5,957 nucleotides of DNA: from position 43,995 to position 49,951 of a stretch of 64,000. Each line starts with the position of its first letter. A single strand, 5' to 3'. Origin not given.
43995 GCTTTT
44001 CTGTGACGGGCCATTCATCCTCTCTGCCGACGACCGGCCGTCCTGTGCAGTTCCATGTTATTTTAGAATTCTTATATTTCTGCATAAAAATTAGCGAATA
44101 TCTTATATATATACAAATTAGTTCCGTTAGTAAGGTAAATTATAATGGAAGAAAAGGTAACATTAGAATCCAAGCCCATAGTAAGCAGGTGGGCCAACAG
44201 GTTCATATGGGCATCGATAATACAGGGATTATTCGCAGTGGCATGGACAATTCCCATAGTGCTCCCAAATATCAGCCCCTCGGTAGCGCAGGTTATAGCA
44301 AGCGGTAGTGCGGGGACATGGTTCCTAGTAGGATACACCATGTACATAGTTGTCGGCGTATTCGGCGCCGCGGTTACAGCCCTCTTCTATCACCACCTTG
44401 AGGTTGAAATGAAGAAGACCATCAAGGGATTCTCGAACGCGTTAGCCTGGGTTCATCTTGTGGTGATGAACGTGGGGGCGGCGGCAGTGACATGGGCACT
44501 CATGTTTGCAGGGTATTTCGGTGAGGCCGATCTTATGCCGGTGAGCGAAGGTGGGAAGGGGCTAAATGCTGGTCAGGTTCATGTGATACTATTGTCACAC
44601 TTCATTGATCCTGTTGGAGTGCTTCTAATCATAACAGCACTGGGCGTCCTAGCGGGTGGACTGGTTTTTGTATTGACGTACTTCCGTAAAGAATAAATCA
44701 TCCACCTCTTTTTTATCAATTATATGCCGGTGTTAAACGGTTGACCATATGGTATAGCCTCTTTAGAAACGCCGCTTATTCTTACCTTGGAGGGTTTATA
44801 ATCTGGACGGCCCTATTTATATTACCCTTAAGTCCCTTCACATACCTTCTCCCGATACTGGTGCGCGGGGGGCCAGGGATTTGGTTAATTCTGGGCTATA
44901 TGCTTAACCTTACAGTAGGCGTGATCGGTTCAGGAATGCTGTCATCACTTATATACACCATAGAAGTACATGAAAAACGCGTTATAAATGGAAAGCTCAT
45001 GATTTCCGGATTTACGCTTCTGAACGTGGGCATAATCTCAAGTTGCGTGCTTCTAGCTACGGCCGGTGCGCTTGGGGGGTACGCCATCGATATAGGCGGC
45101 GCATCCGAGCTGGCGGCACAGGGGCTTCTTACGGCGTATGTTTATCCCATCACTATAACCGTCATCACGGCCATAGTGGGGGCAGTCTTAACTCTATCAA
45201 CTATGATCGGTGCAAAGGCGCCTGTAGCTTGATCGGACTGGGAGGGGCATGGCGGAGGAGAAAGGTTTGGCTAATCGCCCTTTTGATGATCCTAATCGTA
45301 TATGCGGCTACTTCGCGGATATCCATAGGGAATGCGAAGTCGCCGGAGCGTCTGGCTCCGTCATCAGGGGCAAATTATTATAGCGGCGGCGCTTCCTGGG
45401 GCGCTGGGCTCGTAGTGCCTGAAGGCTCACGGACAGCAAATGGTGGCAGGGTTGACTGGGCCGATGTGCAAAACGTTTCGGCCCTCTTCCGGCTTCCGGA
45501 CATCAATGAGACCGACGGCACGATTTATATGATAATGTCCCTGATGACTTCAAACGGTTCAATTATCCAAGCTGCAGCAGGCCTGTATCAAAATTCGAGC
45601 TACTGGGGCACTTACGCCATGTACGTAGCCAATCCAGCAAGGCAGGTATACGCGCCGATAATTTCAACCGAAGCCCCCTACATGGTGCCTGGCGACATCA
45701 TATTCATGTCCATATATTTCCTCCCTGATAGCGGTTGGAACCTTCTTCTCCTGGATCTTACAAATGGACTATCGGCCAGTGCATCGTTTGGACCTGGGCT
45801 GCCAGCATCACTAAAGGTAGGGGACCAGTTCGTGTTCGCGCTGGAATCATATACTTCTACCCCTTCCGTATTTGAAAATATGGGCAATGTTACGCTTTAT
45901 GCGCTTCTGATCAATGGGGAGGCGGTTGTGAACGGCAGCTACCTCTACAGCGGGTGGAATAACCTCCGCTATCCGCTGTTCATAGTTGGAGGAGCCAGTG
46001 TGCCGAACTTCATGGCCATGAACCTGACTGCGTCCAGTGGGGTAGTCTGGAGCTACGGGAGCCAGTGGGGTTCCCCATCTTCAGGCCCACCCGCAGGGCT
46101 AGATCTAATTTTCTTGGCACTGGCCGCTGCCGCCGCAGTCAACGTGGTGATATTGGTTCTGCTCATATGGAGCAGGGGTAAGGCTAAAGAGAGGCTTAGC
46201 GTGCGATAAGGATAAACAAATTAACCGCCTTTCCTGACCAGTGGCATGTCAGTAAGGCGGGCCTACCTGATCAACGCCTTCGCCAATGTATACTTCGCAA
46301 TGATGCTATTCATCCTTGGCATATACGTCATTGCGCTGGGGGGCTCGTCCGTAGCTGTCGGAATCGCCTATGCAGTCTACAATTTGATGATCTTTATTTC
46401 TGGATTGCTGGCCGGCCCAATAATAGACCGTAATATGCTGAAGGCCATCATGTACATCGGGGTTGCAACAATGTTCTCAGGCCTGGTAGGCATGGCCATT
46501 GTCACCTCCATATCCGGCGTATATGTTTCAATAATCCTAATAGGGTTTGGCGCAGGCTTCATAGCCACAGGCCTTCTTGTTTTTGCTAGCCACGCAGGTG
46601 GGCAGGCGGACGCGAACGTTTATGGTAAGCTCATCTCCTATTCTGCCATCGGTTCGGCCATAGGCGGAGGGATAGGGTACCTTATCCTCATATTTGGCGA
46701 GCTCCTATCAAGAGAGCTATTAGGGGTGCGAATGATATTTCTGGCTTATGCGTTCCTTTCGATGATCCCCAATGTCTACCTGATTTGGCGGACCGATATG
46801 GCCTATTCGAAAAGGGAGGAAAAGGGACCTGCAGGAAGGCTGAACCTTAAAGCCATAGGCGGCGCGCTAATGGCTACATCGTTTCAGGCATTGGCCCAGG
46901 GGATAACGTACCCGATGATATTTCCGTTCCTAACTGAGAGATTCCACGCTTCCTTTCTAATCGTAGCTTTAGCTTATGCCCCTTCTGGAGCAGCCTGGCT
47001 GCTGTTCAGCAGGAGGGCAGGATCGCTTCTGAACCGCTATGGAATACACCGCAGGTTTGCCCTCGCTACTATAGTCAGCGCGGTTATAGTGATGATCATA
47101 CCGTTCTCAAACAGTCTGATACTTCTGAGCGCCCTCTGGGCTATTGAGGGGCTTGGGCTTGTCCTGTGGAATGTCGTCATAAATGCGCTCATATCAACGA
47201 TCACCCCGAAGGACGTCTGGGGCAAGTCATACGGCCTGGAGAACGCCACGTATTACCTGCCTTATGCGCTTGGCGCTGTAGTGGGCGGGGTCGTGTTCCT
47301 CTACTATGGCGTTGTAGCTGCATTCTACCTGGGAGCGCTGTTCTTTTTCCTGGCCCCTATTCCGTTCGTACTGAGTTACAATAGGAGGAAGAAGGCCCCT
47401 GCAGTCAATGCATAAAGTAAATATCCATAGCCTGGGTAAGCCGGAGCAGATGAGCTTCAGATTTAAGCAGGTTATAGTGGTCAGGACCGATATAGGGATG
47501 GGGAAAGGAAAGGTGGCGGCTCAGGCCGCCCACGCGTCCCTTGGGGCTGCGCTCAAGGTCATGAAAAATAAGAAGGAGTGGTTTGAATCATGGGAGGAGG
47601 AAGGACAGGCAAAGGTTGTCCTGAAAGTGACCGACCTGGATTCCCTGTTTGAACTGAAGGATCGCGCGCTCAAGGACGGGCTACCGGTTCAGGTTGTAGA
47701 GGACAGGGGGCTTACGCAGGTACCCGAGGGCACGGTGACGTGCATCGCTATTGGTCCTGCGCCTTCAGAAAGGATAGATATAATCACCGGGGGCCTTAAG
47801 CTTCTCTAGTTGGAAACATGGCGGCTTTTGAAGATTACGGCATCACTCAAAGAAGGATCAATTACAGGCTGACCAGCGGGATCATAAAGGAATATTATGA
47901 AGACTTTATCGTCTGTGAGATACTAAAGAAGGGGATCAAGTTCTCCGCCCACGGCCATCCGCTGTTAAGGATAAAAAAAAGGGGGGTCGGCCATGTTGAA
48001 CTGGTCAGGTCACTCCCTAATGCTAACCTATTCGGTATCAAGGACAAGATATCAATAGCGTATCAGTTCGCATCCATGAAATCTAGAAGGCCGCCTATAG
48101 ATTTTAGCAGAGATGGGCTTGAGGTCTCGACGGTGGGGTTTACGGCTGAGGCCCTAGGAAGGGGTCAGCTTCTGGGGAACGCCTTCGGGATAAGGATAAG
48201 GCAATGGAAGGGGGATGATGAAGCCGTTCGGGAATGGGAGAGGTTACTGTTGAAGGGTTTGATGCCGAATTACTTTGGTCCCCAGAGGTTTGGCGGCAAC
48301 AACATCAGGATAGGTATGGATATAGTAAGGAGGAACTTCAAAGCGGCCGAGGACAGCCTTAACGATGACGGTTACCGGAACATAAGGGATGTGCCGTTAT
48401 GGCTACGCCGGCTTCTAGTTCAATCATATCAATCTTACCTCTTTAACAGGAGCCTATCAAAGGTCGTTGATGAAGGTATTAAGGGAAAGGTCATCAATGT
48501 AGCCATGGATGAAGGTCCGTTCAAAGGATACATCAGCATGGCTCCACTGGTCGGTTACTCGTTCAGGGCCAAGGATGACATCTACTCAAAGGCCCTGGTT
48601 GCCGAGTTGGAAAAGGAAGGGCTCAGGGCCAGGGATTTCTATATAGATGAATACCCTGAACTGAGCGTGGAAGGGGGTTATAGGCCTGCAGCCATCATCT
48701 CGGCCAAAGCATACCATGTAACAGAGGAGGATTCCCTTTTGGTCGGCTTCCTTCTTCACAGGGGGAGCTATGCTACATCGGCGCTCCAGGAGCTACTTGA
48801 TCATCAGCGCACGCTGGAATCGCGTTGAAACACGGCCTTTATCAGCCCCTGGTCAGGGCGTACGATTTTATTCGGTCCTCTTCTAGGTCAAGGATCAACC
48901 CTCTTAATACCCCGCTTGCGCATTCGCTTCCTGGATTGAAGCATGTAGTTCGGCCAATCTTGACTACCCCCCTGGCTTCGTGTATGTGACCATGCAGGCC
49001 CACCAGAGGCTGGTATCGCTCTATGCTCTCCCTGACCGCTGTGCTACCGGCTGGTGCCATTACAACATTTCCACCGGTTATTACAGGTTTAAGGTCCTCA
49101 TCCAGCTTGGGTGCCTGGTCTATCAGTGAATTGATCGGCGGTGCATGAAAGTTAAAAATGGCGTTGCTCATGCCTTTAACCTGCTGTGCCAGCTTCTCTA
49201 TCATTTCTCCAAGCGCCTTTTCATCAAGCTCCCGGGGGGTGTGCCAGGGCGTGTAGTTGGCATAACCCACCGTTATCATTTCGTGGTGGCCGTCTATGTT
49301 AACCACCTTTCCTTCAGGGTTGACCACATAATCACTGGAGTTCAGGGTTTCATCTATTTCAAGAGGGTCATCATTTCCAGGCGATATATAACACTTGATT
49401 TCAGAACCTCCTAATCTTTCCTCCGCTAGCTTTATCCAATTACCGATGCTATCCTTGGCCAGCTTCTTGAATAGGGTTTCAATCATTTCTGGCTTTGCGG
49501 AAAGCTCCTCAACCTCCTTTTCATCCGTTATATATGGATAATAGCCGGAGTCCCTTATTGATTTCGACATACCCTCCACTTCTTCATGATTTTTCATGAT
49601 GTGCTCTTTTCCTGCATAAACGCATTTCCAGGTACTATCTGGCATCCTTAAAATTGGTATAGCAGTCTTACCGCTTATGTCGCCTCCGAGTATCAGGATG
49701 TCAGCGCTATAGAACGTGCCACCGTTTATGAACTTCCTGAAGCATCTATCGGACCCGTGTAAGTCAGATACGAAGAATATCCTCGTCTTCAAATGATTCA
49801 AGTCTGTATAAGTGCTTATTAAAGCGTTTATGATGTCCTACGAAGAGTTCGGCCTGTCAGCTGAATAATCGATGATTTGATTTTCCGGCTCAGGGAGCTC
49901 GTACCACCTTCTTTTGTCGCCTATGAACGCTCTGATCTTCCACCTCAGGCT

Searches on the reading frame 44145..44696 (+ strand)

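Call 50: search_protein_families(library=pfam, proteins=[window:44145-44696:+], max_evalue=0.1)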
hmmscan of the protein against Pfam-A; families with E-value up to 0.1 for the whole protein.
window:44145-44696:+ (183 aa): 1 family
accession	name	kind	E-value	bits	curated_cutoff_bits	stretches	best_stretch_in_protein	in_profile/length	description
PF06305.16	LapA_dom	-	0.05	14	28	1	152-182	14-45/64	Lipopolysaccharide assembly protein A domain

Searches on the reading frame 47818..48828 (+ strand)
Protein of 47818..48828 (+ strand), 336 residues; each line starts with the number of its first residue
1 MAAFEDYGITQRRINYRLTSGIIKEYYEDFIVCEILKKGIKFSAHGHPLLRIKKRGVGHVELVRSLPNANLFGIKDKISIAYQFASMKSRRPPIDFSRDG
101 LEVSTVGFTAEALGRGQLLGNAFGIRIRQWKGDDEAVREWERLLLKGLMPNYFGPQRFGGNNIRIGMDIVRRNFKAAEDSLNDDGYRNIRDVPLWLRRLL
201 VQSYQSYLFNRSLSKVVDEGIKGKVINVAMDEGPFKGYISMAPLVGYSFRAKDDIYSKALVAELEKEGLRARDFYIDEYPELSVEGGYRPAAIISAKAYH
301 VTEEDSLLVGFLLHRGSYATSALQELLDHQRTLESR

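Call 30: find_encoding_contigs(protein=window:47818-48828:+, flank=10000, max_places=1)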
Protein window:47818-48828:+ (336 aa): 12 contigs read that carry it; 1 place shown.
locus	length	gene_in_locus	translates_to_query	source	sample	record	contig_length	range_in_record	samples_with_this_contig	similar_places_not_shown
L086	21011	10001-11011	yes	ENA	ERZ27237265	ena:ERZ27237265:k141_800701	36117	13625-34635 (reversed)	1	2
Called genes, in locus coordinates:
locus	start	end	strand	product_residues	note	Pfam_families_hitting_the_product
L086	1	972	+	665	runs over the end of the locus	PF00662:Proton_antipo_N, PF00361:Proton_antipo_M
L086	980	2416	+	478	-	PF00361:Proton_antipo_M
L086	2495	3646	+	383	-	PF01053:Cys_Met_Meta_PP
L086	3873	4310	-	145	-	PF03439:Spt5-NGN, PF00467:KOW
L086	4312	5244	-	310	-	-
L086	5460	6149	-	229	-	PF00121:TIM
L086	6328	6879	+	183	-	-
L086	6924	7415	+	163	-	-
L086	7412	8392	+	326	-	-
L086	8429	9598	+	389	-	PF07690:MFS_1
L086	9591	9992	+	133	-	PF01981:PTH2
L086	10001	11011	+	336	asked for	PF01142:TruD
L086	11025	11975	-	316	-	-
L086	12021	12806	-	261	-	-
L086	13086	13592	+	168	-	PF04079:SMC_ScpB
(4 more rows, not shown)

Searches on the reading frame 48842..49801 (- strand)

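Call 49: search_protein_families(library=pfam, proteins=[window:48842-49801:-], max_evalue=0.1)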
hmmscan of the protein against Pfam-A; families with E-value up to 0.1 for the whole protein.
window:48842-49801:- (319 aa): 3 families
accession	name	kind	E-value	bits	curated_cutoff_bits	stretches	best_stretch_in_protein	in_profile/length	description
PF12850.12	Metallophos_2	-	0.00015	22.3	27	1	262-296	105-138/154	Calcineurin-like phosphoesterase superfamily domain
PF00149.33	Metallophos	-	0.0032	18.4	21.5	1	7-92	2-72/191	Calcineurin-like phosphoesterase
PF14582.11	Metallophos_3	-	0.0044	16.8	28.2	0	250-292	196-238/259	Metallophosphoesterase, calcineurin superfamily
